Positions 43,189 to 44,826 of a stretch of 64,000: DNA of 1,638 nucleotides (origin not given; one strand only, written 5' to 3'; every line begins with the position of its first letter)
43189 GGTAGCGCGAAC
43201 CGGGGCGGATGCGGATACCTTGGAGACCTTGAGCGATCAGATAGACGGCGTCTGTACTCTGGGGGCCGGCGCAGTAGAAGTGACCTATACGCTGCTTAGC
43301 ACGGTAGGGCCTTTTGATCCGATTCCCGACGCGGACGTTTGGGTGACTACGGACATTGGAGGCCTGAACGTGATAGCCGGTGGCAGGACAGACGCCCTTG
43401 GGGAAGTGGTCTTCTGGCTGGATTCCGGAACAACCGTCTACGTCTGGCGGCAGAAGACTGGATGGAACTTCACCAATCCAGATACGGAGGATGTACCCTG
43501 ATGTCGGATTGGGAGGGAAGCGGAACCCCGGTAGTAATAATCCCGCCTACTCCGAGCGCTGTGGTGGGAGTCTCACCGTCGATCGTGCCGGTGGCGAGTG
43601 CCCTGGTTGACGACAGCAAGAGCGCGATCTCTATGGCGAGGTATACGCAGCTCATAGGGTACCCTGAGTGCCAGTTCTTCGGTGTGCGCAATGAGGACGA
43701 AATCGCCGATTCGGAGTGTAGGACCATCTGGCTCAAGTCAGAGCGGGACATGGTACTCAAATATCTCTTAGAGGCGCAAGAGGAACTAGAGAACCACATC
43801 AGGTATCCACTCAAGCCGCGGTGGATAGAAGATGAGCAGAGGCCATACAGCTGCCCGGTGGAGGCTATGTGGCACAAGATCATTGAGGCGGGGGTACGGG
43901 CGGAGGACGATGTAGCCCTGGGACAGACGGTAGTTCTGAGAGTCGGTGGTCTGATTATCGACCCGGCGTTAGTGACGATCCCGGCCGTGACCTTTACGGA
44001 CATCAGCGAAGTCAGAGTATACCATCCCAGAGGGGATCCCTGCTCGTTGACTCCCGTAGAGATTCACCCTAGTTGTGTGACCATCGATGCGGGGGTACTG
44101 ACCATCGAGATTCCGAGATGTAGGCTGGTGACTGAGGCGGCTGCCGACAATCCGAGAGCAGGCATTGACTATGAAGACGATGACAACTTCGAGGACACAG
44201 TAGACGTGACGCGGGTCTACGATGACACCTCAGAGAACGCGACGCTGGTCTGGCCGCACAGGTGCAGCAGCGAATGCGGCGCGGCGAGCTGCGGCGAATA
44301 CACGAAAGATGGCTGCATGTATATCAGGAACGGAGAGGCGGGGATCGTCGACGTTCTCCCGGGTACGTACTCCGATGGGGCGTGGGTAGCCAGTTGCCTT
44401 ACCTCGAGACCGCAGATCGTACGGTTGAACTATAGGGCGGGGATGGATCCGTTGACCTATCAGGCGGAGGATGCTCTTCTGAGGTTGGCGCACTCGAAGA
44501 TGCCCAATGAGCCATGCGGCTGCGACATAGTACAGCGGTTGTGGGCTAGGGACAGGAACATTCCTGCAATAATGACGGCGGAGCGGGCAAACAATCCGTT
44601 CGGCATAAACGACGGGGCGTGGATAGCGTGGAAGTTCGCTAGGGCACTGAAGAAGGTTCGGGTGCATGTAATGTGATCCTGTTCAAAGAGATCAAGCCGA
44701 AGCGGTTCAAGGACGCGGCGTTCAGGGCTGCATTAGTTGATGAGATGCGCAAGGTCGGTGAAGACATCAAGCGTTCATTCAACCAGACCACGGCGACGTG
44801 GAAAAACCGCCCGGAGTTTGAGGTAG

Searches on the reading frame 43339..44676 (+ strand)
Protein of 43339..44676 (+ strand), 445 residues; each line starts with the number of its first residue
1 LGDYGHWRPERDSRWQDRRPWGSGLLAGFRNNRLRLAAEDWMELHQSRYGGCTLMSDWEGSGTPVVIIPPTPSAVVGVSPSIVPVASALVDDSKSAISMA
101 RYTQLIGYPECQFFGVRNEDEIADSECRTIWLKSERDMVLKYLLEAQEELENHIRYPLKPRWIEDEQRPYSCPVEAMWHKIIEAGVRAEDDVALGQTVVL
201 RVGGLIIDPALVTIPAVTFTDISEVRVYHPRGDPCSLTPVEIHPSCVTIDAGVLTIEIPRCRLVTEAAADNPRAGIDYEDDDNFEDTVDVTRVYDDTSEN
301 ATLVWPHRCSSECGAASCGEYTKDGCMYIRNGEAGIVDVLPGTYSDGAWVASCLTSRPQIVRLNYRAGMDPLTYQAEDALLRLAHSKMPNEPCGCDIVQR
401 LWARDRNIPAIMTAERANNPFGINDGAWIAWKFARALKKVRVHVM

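Call 17: search_protein_families(library=phrogs, max_evalue=0.001, proteins=[window:43339-44676:+])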
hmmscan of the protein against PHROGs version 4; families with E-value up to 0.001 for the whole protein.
window:43339-44676:+ (445 aa): 0 families

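Call 70: search_protein_families(library=pfam, max_evalue=0.01, proteins=[window:43339-44676:+])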
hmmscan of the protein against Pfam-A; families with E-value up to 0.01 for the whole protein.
window:43339-44676:+ (445 aa): 0 families

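Call 109: search_solved_structures(query=A12, max_evalue=10)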
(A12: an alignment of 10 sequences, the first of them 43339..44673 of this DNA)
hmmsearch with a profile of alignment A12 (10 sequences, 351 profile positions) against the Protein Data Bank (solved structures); distinct sequences matched with E-value up to 10: 1.
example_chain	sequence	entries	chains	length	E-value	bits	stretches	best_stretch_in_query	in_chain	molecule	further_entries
4pta_D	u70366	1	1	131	1.4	11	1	33-114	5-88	Replication initiator protein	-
